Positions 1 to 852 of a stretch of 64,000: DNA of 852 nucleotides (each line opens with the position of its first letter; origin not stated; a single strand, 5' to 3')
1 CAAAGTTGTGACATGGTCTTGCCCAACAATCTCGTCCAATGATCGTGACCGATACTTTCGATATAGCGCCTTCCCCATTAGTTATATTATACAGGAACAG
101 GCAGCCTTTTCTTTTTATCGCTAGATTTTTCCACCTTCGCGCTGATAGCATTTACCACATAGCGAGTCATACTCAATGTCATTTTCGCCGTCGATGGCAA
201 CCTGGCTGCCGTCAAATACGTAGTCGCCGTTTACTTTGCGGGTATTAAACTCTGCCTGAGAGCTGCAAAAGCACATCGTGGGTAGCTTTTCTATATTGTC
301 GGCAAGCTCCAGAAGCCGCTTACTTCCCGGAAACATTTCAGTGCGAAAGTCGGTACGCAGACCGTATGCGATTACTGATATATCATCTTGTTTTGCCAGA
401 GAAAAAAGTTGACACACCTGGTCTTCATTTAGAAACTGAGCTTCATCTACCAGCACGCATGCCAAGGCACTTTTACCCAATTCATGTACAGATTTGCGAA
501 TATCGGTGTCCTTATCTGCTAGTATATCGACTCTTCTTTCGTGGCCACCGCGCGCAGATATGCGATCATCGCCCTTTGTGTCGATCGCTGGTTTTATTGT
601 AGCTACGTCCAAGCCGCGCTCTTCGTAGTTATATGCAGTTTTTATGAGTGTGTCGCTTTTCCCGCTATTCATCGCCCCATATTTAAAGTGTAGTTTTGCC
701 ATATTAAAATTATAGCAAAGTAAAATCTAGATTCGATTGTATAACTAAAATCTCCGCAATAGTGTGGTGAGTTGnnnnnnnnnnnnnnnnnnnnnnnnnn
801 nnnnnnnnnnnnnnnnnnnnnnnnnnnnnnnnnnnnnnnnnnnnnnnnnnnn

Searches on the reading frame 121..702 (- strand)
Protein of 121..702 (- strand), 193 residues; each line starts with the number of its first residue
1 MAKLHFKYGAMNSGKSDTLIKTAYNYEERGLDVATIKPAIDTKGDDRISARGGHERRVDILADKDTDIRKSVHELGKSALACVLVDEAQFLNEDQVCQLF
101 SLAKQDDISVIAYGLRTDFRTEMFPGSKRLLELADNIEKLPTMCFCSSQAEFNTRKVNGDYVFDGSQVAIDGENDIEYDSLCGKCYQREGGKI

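Call 104: search_protein_families(library=pfam, proteins=[window:121-702:-], max_evalue=0.001)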
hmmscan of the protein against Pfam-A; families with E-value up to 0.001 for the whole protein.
window:121-702:- (193 aa): 1 family
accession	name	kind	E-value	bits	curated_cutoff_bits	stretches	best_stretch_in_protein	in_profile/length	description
PF00265.24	TK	-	1e-38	133.4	20.6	1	2-186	1-176/176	Thymidine kinase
